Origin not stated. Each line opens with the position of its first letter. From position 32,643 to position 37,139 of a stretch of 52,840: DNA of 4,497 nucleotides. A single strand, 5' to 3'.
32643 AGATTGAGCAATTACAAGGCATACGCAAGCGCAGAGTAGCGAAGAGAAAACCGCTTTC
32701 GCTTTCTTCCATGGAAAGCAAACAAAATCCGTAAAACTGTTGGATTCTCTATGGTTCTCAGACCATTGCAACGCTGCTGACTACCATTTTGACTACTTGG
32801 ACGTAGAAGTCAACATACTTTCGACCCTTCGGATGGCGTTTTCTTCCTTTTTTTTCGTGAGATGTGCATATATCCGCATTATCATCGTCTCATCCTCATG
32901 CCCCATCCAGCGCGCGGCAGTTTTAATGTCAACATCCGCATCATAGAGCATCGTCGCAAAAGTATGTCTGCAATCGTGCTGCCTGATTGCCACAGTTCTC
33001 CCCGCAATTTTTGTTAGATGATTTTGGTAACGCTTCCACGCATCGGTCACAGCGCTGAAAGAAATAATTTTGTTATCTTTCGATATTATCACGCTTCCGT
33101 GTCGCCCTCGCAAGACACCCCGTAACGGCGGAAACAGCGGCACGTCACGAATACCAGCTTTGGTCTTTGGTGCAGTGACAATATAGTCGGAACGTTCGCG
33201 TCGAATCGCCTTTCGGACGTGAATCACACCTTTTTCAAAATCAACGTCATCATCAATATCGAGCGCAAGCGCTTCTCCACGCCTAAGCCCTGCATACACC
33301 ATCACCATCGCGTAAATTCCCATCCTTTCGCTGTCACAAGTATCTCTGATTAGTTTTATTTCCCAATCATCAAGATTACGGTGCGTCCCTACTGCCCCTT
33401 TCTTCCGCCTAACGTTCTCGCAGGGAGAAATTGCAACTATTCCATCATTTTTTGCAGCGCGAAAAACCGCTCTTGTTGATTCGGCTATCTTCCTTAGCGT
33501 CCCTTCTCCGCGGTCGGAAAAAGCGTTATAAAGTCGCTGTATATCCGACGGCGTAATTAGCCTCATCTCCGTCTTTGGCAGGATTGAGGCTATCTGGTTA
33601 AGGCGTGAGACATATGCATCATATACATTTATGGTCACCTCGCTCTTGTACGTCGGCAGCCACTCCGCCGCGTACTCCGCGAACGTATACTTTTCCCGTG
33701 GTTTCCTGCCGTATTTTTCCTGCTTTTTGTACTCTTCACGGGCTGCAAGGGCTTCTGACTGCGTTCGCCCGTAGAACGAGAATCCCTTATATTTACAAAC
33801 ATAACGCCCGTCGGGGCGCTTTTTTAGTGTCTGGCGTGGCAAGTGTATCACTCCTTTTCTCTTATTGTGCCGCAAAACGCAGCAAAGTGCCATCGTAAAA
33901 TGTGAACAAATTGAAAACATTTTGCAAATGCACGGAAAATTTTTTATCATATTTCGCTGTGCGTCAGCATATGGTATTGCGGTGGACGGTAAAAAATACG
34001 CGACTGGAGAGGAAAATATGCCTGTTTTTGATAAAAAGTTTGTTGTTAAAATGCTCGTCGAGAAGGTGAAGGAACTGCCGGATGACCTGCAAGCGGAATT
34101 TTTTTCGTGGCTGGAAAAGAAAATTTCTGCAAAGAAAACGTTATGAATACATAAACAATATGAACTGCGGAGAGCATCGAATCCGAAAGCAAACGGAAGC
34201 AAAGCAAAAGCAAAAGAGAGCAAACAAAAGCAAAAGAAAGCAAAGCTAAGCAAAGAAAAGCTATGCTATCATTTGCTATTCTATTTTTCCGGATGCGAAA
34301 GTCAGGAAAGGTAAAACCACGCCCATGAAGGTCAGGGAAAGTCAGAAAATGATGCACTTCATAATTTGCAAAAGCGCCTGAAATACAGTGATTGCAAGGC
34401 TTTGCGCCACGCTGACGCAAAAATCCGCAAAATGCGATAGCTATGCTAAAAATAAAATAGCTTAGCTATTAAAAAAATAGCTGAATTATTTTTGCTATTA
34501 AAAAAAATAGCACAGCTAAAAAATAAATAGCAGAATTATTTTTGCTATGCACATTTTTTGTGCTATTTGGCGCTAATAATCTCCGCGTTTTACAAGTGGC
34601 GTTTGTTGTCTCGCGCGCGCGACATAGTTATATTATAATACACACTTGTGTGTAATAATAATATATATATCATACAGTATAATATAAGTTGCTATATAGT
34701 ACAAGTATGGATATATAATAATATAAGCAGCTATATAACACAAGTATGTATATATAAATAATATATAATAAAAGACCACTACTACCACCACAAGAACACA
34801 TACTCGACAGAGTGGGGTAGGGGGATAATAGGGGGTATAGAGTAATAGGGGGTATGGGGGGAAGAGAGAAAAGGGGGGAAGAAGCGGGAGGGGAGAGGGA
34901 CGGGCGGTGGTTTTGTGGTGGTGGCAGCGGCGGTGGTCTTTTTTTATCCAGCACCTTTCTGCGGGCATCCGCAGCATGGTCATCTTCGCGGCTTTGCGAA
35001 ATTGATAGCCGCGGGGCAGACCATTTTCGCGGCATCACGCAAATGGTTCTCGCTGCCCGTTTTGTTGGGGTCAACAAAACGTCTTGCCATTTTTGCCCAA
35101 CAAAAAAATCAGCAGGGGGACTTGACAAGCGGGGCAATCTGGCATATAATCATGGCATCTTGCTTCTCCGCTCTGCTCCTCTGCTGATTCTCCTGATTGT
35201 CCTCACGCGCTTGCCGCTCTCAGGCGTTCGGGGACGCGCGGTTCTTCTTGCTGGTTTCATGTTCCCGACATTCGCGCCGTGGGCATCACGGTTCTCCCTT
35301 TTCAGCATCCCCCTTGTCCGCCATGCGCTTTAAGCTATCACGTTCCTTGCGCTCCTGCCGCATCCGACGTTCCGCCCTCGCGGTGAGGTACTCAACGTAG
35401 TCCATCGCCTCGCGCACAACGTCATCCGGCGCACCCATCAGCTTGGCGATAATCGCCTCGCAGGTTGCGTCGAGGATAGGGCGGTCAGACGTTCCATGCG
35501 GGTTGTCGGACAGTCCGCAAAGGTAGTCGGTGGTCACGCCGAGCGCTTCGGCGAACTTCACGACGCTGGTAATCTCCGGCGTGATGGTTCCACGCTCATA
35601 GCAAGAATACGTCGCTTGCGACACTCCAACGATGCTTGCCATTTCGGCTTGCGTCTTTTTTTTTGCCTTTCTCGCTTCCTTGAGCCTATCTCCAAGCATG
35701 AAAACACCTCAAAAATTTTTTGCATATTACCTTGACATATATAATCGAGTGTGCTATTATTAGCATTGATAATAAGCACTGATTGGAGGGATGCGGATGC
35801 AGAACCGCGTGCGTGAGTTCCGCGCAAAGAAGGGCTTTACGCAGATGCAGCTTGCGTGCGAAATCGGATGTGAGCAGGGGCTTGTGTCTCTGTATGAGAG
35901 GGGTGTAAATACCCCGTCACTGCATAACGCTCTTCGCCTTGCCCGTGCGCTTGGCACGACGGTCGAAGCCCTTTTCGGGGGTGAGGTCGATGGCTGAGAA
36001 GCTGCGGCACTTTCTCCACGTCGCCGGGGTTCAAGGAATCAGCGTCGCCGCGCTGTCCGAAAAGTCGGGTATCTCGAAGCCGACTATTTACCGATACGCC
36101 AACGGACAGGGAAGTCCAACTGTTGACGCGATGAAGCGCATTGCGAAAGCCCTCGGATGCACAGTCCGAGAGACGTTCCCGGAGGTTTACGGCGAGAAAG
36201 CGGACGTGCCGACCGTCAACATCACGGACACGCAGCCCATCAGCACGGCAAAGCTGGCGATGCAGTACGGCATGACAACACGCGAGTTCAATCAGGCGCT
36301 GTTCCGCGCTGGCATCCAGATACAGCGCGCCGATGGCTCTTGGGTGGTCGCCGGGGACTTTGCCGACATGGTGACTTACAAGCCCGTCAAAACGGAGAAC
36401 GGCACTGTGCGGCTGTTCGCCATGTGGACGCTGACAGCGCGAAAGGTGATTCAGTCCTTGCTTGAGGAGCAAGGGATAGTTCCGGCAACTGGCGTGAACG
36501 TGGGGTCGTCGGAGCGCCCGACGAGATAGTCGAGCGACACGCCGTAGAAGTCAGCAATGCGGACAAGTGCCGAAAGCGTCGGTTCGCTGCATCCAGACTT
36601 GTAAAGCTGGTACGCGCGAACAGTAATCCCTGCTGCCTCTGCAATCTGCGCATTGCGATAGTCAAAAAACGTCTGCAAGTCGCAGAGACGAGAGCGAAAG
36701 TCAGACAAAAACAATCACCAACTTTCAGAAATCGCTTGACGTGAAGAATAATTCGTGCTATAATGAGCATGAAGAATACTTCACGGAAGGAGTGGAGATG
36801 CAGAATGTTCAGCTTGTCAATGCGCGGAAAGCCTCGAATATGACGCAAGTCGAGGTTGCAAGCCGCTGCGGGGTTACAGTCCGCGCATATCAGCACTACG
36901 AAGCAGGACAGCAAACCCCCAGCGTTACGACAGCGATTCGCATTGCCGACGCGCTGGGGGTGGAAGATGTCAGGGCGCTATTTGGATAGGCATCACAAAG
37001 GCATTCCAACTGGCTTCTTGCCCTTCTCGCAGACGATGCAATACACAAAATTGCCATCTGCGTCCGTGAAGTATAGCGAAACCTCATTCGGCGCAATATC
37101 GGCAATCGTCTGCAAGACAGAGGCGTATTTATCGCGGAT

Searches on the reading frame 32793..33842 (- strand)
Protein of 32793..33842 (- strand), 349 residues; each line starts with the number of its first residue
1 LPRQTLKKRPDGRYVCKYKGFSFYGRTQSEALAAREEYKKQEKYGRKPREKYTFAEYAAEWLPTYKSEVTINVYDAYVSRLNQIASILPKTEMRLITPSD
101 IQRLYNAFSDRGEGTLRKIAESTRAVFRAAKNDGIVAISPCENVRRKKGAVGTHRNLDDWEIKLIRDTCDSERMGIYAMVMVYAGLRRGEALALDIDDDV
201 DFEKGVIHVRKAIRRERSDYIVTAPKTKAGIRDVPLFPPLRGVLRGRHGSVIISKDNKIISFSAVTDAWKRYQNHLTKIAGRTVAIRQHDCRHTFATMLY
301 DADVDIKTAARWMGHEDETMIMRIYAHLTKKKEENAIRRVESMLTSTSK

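Call 40: search_protein_families(library=pfam, proteins=[window:32793-33842:-], max_evalue=0.05)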
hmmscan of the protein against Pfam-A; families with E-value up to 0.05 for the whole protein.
window:32793-33842:- (349 aa): 4 families
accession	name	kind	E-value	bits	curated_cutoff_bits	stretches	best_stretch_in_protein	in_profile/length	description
PF00589.27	Phage_integrase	-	9.8e-22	78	27.1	1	161-331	7-171/172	Phage integrase family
PF14659.12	Phage_int_SAM_3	-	1.1e-08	35.6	22.6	1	53-107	1-56/58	Phage integrase, N-terminal SAM-like domain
PF22022.2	Phage_int_M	-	0.00062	20.4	27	1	54-145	1-94/96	Phage integrase central domain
PF13102.12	Phage_int_SAM_5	-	0.03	15.1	22.3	0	53-142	1-94/98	Phage integrase SAM-like domain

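Call 45: find_encoding_contigs(protein=window:32793-33842:-, flank=10000, max_places=4)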
Protein window:32793-33842:- (349 aa): 24 contigs read that carry it; 4 places shown.
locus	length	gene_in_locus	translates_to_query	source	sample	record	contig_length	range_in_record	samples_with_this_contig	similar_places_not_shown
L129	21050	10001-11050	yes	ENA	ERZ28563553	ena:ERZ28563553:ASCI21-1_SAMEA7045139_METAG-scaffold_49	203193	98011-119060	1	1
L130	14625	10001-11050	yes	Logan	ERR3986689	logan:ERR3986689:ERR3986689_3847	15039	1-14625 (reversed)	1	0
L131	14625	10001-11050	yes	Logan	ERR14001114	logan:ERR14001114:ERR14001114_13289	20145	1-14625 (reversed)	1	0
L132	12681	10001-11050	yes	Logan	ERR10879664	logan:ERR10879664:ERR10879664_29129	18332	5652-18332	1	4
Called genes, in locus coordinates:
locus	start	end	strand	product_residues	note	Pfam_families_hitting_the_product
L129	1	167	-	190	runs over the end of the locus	-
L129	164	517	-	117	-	-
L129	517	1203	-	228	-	PF04404:ERF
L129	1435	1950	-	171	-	PF07352:Phage_Mu_Gam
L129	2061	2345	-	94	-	-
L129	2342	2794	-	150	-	PF01381:HTH_3 (faint), PF13560:HTH_31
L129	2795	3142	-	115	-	-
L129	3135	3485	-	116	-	-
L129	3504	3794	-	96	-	-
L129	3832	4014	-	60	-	PF13560:HTH_31, PF01381:HTH_3, PF12844:HTH_19 (weak), PF13443:HTH_26 (weak)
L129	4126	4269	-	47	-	-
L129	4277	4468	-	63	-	PF13560:HTH_31, PF01381:HTH_3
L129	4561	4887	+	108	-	PF13560:HTH_31, PF01381:HTH_3, PF12844:HTH_19 (weak)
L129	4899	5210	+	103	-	PF01381:HTH_3, PF12844:HTH_19 (weak), PF13560:HTH_31, PF07022:Phage_CI_repr (weak)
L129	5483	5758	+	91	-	-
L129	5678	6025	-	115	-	-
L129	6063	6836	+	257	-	-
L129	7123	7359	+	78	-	PF13560:HTH_31, PF01381:HTH_3, PF12844:HTH_19 (weak)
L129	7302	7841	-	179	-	PF01381:HTH_3 (weak), PF13443:HTH_26 (weak)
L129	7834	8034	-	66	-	PF12844:HTH_19 (weak), PF13560:HTH_31, PF01381:HTH_3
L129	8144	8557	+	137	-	PF12844:HTH_19, PF13560:HTH_31, PF01381:HTH_3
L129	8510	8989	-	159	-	-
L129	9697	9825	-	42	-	-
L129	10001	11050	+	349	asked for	PF14659:Phage_int_SAM_3, PF00589:Phage_integrase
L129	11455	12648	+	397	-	-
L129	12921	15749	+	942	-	-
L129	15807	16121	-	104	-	PF05016:ParE_toxin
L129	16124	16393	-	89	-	PF02604:PhdYeFM_antitox (weak)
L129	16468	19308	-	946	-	PF20464:MmeI_N, PF20465:MmeI_hel, PF20473:MmeI_Mtase, PF07669:Eco57I (weak), PF20466:MmeI_TRD, PF20467:MmeI_C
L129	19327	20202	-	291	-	PF01790:LGT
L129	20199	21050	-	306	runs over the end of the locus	PF09992:NAGPA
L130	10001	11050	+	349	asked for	PF14659:Phage_int_SAM_3, PF00589:Phage_integrase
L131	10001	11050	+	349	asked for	PF14659:Phage_int_SAM_3, PF00589:Phage_integrase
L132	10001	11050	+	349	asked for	PF14659:Phage_int_SAM_3, PF00589:Phage_integrase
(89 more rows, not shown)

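Call 89: find_homologous_proteins(query=L129:19327-20202:-, max_evalue=1e-20)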
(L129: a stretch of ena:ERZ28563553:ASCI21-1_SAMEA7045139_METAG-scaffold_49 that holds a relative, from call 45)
Query L129:19327-20202:- (291 aa): 88 proteins with E <= 1e-20 among 8000 candidates.
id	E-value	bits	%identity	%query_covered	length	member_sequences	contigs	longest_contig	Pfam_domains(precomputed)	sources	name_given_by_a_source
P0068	4.7e-183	626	98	100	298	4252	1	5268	PF01790.24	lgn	-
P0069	8.8e-182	621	97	100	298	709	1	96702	PF01790.24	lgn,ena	-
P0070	1.2e-177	608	97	99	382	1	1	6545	PF01790.24,PF07226.17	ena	-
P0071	2.7e-177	607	96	100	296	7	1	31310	PF01790.24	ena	-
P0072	9.3e-152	523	82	100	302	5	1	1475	PF01790.24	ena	-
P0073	2.2e-146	505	79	100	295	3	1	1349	PF01790.24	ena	-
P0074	2.7e-131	456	99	74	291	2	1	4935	-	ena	-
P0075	5.3e-130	451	100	70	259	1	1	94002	PF01790.24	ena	-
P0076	2.0e-129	450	98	74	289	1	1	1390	PF00005.34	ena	-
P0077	9.4e-129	447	99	73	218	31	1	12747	-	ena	-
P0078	9.2e-128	444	100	69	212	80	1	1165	PF01790.24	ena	-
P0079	4.0e-116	406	65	100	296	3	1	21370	PF01790.24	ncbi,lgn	-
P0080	2.3e-113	397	64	100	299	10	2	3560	-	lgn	-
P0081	2.6e-112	393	63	100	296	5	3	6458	PF01790.24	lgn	-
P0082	4.3e-112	393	98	63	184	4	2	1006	PF01790.24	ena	-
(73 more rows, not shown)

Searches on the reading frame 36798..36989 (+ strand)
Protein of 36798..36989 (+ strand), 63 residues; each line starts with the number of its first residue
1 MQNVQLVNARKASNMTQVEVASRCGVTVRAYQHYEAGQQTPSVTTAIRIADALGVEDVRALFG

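Call 98: search_protein_families(library=pfam, proteins=[window:36798-36989:+], max_evalue=0.01)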
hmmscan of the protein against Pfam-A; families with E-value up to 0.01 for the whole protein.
window:36798-36989:+ (63 aa): 4 families
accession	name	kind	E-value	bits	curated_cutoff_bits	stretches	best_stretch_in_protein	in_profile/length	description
PF01381.28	HTH_3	-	1.6e-15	57.3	23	1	9-56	4-51/55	Helix-turn-helix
PF13560.12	HTH_31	-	1.3e-11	45.1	27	1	8-58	8-59/64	Helix-turn-helix domain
PF12844.13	HTH_19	-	1.6e-05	25.2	30.2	1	8-56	6-54/64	Helix-turn-helix domain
PF15731.11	MqsA_antitoxin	-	0.00053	20.6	30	1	4-45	72-113/131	Antitoxin component of bacterial toxin-antitoxin system, MqsA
